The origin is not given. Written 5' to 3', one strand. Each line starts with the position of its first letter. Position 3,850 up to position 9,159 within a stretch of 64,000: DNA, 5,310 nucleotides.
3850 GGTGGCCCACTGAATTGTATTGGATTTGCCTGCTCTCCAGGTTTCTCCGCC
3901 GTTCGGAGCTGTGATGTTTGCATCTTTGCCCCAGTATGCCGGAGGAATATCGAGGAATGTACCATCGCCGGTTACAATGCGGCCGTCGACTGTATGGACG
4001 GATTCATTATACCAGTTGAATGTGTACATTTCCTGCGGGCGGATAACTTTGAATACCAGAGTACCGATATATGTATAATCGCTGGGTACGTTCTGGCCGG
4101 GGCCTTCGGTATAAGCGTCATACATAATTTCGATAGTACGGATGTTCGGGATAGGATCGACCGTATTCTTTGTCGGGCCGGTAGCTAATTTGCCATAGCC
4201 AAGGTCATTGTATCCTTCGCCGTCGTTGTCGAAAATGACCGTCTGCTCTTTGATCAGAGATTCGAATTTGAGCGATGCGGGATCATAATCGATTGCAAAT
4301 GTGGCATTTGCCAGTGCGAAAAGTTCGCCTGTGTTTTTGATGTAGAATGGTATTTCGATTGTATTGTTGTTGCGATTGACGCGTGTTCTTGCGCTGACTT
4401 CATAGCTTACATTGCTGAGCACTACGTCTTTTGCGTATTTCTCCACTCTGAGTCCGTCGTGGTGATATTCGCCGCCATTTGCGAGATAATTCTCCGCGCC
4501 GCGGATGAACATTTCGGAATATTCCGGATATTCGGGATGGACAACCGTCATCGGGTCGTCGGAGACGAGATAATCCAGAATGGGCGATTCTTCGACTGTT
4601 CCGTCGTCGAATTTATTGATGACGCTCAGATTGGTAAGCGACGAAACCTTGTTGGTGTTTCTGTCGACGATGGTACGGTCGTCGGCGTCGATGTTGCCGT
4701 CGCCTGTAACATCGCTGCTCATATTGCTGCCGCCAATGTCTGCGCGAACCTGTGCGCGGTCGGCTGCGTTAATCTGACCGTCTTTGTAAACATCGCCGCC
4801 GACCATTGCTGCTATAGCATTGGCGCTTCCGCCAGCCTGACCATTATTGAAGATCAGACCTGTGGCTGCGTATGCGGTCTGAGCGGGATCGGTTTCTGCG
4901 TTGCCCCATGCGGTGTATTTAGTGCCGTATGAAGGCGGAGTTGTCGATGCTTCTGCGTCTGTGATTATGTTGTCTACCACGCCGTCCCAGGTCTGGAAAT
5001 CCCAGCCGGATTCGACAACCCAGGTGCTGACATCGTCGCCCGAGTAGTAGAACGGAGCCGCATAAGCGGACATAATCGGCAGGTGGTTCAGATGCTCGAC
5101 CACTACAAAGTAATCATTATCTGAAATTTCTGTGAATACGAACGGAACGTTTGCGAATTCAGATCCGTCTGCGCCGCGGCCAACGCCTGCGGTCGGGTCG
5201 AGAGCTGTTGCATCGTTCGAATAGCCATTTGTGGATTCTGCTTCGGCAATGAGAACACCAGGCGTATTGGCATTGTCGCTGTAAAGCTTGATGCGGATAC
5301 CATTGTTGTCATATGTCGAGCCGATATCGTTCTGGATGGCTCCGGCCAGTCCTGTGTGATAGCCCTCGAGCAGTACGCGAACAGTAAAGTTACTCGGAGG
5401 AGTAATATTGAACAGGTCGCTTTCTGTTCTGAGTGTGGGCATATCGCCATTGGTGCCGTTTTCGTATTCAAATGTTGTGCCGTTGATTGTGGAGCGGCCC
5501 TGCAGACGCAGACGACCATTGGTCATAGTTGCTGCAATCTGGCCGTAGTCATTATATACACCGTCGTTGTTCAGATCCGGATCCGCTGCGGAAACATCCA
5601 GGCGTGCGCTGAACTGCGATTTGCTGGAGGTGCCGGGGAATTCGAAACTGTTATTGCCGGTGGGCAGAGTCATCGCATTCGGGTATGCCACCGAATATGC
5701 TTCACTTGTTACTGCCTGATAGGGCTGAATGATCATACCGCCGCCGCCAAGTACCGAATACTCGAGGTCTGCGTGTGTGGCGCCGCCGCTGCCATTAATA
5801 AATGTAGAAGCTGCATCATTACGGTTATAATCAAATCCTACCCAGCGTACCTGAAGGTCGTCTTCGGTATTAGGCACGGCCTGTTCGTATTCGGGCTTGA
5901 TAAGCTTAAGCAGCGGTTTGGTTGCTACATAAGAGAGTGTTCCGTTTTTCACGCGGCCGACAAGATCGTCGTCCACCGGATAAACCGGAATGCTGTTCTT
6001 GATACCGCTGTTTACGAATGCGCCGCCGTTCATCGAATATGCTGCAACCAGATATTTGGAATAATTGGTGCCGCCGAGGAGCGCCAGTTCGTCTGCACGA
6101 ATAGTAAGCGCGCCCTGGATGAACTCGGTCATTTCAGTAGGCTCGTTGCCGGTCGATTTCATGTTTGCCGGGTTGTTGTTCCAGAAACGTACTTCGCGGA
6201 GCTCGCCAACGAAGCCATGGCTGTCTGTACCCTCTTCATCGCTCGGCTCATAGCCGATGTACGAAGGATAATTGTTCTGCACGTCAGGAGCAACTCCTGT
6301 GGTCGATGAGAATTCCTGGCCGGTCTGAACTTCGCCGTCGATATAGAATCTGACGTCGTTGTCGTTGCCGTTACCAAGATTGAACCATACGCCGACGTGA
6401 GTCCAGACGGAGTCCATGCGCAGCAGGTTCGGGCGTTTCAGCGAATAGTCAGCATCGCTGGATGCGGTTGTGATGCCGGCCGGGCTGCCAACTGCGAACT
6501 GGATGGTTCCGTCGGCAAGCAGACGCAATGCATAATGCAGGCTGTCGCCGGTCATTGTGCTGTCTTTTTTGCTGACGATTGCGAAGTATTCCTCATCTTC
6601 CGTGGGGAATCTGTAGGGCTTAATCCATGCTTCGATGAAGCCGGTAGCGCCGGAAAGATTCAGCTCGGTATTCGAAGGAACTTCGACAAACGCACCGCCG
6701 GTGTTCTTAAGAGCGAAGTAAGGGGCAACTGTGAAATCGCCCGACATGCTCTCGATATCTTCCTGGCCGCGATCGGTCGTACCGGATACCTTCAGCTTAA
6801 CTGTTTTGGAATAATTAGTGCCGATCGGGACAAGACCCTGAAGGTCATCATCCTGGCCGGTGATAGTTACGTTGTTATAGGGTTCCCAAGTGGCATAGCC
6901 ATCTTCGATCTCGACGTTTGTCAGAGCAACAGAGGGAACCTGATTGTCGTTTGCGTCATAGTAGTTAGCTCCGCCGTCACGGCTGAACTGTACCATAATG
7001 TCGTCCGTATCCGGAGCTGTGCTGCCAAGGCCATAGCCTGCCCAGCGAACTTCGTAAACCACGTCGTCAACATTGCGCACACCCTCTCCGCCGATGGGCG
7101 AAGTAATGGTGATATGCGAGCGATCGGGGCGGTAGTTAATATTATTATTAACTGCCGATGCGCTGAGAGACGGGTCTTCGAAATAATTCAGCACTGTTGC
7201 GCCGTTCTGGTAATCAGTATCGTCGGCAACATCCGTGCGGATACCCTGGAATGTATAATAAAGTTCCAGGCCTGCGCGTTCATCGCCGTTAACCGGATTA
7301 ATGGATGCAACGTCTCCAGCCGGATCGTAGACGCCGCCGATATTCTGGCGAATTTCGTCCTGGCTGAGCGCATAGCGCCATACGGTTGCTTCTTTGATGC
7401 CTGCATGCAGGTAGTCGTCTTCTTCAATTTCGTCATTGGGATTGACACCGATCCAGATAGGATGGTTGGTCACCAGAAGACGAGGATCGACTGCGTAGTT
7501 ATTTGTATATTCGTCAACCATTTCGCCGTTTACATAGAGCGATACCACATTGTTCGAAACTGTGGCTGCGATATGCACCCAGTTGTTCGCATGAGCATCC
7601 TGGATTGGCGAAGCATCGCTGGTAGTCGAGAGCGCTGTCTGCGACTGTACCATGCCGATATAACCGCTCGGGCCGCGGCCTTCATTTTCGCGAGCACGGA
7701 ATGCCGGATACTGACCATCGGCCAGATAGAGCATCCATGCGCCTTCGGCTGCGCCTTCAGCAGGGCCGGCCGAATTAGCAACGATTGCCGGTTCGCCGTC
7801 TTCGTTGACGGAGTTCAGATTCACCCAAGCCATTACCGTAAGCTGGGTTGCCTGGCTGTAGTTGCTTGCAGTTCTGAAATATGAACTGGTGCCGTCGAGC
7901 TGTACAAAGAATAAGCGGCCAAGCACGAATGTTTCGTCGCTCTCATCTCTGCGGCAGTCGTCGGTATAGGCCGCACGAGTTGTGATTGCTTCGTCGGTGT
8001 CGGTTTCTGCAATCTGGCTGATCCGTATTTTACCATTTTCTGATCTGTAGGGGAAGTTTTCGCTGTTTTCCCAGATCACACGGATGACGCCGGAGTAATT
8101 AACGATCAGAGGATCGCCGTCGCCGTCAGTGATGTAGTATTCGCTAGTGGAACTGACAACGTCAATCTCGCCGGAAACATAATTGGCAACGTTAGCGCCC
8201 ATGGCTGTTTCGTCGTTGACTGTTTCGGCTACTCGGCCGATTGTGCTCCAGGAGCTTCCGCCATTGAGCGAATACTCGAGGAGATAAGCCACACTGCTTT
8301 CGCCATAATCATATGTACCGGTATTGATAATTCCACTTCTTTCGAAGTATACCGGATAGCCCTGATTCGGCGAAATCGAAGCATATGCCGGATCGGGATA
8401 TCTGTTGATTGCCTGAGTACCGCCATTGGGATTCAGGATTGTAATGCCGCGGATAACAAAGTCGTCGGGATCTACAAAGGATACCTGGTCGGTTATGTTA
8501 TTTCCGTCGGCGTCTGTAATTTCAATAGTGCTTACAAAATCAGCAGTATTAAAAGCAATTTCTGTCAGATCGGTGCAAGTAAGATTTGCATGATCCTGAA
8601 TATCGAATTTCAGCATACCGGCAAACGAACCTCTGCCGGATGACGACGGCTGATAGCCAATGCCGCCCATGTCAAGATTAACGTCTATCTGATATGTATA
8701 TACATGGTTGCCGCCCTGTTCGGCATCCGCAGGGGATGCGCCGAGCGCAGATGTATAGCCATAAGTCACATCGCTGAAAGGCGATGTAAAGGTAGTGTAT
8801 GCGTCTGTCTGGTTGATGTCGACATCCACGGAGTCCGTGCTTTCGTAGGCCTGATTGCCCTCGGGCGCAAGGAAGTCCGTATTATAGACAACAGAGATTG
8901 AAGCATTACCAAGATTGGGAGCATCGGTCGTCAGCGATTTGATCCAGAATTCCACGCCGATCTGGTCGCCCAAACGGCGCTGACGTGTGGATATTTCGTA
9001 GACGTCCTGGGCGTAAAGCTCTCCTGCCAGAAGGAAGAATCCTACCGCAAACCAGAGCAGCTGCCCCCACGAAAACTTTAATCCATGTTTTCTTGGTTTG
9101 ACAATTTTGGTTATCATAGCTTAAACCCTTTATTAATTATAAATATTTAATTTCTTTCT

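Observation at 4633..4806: Dockerin type-I-like module embedded in T9SS-secreted giant proteins (also at 15841..16002)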

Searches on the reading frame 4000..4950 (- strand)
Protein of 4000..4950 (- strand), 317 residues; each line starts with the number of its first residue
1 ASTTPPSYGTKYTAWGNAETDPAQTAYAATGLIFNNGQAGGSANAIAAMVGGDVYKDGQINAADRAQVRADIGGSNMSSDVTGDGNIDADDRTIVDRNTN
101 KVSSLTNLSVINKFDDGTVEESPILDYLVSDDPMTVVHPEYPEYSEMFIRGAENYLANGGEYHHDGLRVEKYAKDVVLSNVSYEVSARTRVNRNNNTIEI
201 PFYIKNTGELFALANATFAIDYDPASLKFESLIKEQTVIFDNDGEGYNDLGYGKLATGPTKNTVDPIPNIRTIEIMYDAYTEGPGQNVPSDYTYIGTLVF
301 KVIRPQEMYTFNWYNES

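Call 9: search_solved_structures(query=window:4000-4950:-, max_evalue=10, show_alignments=3)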
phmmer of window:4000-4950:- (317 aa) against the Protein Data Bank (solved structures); distinct sequences matched with E-value up to 10: 0.

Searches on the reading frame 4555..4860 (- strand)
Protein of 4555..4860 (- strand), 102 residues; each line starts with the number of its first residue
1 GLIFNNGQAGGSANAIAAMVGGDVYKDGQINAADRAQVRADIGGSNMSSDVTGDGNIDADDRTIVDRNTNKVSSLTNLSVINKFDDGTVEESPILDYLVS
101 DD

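Call 79: find_related_loci(query=window:4555-4860:-, collection=genome_contigs, flank=3000)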
Query window:4555-4860:- (102 aa) in genome_contigs; peptide patterns used: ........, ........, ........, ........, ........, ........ (x = any residue, [..] = any of these).
234 stretches matched a pattern; 2 encode a relative of the query (tblastn E <= 1e-3); 2 distinct loci.
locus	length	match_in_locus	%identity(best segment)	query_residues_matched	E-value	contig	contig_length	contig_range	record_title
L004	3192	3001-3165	40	12-64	9e-8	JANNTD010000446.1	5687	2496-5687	MAG: Planctomycetota bacterium isolate SOY_31_concoct_37_sub SOY_31_k141_2543921, whole genome shotgun sequence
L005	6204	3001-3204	35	15-80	3e-6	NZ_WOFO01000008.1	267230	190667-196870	Cyclobacterium sp. SYSU L10401 NODE_8_length_267230_cov_156.565618, whole genome shotgun sequence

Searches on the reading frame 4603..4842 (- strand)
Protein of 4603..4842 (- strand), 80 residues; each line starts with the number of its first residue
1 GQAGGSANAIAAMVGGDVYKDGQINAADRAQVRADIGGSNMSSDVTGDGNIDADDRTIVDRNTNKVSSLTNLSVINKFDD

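Call 16: search_solved_structures(query=A1, max_evalue=10, show_alignments=4)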
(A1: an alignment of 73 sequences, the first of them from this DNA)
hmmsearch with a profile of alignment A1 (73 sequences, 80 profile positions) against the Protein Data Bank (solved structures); distinct sequences matched with E-value up to 10: 36.
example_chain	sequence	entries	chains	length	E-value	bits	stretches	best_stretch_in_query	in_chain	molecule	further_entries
8ajy_B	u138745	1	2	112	1.5e-05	27.6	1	15-50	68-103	Dockerin from ScaH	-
2y3n_B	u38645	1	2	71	1.7e-05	27.4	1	16-70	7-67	CELLULOSOMAL FAMILY-48 PROCESSIVE GLYCOSIDE HYDROLASE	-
2b59_B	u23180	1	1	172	1.7e-05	27.4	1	12-75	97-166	Cellulosomal scaffolding protein A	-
3kcp_A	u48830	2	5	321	3.9e-05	26.2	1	12-75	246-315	Cellulosomal-scaffolding protein A | Cellulosome anchoring protein cohesin region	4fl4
1daq_A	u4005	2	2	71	5.2e-05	25.8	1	16-61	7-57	ENDOGLUCANASE SS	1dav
2mte_A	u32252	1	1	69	5.5e-05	25.7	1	16-61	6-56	Cellulose 1,4-beta-cellobiosidase (reducing end) CelS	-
2ccl_B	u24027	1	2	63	0.00067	22.3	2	43-62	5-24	ENDO-1,4-BETA-XYLANASE Y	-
4fl4_A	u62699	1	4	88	0.0017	21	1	16-61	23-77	Glycoside hydrolase family 9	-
5g5d_B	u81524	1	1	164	0.0023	20.5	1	13-71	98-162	CELLULOSOMAL-SCAFFOLDING PROTEIN A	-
1ohz_B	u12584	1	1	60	0.0033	20.1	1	16-55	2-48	ENDO-1,4-BETA-XYLANASE Y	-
2vn5_B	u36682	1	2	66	0.0046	19.6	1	13-59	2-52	ENDOGLUCANASE A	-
6kg9_A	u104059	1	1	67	0.012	18.2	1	16-55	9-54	And cellulose-binding endoglucanase family 9 CelL ortholog dockerin domain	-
6kgc_B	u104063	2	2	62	0.013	18.2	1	16-55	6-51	And cellulose-binding endoglucanase family 9 CelL ortholog dockerin domain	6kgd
2vn6_B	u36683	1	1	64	0.018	17.7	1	13-59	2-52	ENDOGLUCANASE A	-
8x39_A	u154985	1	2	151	0.019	17.6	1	16-58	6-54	Serine protease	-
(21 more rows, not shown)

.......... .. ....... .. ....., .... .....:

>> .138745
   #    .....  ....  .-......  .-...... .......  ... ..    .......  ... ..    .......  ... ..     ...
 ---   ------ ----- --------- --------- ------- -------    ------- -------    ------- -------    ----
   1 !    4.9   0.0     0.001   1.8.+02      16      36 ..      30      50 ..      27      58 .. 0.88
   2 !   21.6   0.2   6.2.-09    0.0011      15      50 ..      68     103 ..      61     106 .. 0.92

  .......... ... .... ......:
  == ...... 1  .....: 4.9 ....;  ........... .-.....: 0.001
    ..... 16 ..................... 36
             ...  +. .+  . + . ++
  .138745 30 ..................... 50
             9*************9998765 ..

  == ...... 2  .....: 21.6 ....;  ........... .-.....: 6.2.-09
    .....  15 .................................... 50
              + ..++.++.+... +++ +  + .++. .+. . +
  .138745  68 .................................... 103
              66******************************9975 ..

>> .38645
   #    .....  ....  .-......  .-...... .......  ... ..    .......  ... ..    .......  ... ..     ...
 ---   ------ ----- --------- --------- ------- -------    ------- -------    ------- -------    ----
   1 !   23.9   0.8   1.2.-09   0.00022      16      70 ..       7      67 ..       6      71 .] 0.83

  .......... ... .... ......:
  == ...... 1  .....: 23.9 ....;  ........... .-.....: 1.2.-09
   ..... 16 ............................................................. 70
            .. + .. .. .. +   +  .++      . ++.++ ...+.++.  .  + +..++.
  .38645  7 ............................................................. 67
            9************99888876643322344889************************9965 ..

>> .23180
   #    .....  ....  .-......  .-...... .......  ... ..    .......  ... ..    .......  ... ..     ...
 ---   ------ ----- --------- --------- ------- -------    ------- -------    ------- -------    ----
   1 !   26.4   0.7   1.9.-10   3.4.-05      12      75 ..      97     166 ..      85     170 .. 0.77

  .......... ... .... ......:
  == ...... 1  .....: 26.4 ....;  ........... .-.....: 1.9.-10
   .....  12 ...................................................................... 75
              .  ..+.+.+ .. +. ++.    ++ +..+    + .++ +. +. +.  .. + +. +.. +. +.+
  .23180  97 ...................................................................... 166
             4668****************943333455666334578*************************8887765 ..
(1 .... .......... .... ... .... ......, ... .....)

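Call 17: search_protein_families(library=pfam, alignment_id=A1, max_evalue=1)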
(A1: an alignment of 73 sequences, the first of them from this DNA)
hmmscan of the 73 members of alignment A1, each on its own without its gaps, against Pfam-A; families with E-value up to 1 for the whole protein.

A. member 1, seq(80 aa): 3 families
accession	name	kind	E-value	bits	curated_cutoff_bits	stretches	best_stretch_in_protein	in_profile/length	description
PF00404.24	Dockerin_1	-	5.9e-08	33.2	22.9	3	16-61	2-54/57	Dockerin type I domain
PF08502.15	LeuA_dimer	-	0.055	13.8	24.9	1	26-61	35-70/131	LeuA allosteric (dimerisation) domain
PF04519.19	Bactofilin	-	0.063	14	27.9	1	10-62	21-73/98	Polymer-forming cytoskeletal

B. families by the number of members that match (of 73 scanned): 23 families
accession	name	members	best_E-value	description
PF00404.24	Dockerin_1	72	7e-12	Dockerin type I domain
PF00036.39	EF-hand_1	9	0.032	EF hand domain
PF13202.12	EF-hand_5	6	0.07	EF hand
PF18755.6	RAMA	5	0.016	Restriction Enzyme Adenine Methylase Associated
PF22775.2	GA_3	3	0.025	GA-like domain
PF01839.29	FG-GAP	2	0.019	FG-GAP repeat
PF01106.22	NifU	1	0.0012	NifU-like domain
PF22237.3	SO2946-like_C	1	0.01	SO2946-like, C-terminal domain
PF20371.4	DUF6666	1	0.025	Family of unknown function (DUF6666)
PF01764.32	Lipase_3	1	0.027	Lipase (class 3)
PF24692.1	DUF7659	1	0.044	Family of unknown function (DUF7659)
PF14404.11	Strep_pep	1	0.045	Ribosomally synthesized peptide in Streptomyces species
PF08502.15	LeuA_dimer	1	0.055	LeuA allosteric (dimerisation) domain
PF21785.3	Bflower_2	1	0.057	5-fold beta-flower protein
PF04519.19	Bactofilin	1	0.063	Polymer-forming cytoskeletal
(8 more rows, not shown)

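Call 32: predict_structure(alignment_id=A1)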
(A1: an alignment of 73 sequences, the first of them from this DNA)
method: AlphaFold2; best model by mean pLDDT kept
length: 80 residues; sequences in the alignment: 73
mean_pLDDT: 74.4   pTM: 0.57
mean pLDDT of the five models: 74.4, 73.8, 73.1, 73.1, 67.4
residues with pLDDT >= 90: 1; 70-90: 52; 50-70: 25; < 50: 2
segments of 3 or more residues with pLDDT < 50: none
pLDDT, mean of each block of 10 residues (from residue 1): 54 68 85 86 82 85 78 59
secondary structure, 60 per line:
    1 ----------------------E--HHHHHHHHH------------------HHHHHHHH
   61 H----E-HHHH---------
elements in order: H26-34 H53-61 H68-71

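Call 35: fold_search(model_id=the predicted structure, library=pdb)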
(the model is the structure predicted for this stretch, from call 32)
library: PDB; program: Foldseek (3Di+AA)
matches with E <= 10: 39; with E <= 0.001: 1
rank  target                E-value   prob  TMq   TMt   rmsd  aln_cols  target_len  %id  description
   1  2y3n_B                6.8e-04  1.00  0.61  0.79   1.7        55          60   33  Type II cohesin-dockerin domain from Bacteroides cellolosolvens (released 2012-01-11)
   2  4u3s_B                6.7e-03  1.00  0.50  0.27   2.7        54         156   35  Crystal structure of Coh3ScaB-XDoc_M1ScaA complex: A N-terminal interface mutant of type II Cohesin-X-Dockerin complex (released 2015-07-29)
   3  5g5d_B                2.5e-02  0.99  0.51  0.28   4.0        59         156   27  Crystal Structure of the CohScaC2-XDocCipA type II complex from Clostridium thermocellum (released 2017-04-05)
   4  4wi0_B                2.7e-02  0.99  0.49  0.26   3.3        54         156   31  Crystal structure of Coh3ScaB-XDoc_M2ScaA complex: A C-terminal interface mutant of type II Cohesin-X-Dockerin complex (released 2015-10-07)
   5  5m0y_B                3.1e-02  0.99  0.52  0.28   2.4        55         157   27  Crystal Structure of the CohScaA-XDocCipB type II complex from Clostridium thermocellum at 1.5Angstrom resolution (released 2017-09-06)
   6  3kcp_A                4.9e-02  0.99  0.55  0.16   2.5        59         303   29  Crystal structure of interacting Clostridium thermocellum multimodular components (released 2010-02-09)
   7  2ozn_B                5.7e-02  1.00  0.56  0.35   1.6        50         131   32  The Cohesin-Dockerin Complex of NagJ and NagH from Clostridium perfringens (released 2008-05-06)
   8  4fl4_C                7.6e-02  0.98  0.53  0.15   3.6        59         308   30  Scaffoldin conformation and dynamics revealed by a ternary complex from the Clostridium thermocellum cellulosome (released 2012-06-27)
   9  4fl4_L                1.0e-01  0.97  0.53  0.15   3.6        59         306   30  Scaffoldin conformation and dynamics revealed by a ternary complex from the Clostridium thermocellum cellulosome (released 2012-06-27)
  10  5k39_B                1.3e-01  0.97  0.49  0.27   2.3        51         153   27  THE TYPE II COHESIN DOCKERIN COMPLEX FROM CLOSTRIDIUM THERMOCELLUM (released 2017-03-29)
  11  4fl4_I                1.4e-01  0.95  0.53  0.15   3.6        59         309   30  Scaffoldin conformation and dynamics revealed by a ternary complex from the Clostridium thermocellum cellulosome (released 2012-06-27)
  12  2b59_B                1.7e-01  0.93  0.53  0.29   3.6        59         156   30  The type II cohesin dockerin complex (released 2005-10-11)
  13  6kg9_MODEL_1_A        1.8e-01  0.75  0.47  0.55   6.4        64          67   22  Solution structure of CaDoc0917 from Clostridium acetobutylicum (released 2020-07-08)
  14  2vn5_B                2.1e-01  0.89  0.48  0.64   3.0        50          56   28  The Clostridium cellulolyticum dockerin displays a dual binding mode for its cohesin partner (released 2008-05-20)
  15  4fl4_J                2.5e-01  0.63  0.40  0.47   3.8        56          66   27  Scaffoldin conformation and dynamics revealed by a ternary complex from the Clostridium thermocellum cellulosome (released 2012-06-27)
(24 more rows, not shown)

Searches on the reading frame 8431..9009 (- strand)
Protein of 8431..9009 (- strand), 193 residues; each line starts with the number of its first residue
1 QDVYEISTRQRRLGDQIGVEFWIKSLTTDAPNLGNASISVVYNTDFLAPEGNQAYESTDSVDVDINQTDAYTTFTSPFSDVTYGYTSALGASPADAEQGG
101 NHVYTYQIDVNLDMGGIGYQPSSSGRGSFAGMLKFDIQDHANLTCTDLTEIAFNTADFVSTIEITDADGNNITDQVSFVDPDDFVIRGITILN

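Call 20: search_protein_families(library=pfam, proteins=[window:8431-9009:-], max_evalue=1)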
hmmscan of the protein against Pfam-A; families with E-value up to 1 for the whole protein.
seq(193 aa): 0 families

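Call 46: search_solved_structures(query=A4, max_evalue=10, show_alignments=1)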
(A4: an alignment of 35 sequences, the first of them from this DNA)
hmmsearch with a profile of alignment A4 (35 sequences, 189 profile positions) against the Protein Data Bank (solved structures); distinct sequences matched with E-value up to 10: 2.
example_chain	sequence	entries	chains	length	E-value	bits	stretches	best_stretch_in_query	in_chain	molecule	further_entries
1tyj_A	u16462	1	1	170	0.041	17.1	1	32-170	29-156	cellulosomal scaffoldin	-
2y3n_A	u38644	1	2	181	0.051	16.8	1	32-170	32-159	CELLULOSOMAL SCAFFOLDIN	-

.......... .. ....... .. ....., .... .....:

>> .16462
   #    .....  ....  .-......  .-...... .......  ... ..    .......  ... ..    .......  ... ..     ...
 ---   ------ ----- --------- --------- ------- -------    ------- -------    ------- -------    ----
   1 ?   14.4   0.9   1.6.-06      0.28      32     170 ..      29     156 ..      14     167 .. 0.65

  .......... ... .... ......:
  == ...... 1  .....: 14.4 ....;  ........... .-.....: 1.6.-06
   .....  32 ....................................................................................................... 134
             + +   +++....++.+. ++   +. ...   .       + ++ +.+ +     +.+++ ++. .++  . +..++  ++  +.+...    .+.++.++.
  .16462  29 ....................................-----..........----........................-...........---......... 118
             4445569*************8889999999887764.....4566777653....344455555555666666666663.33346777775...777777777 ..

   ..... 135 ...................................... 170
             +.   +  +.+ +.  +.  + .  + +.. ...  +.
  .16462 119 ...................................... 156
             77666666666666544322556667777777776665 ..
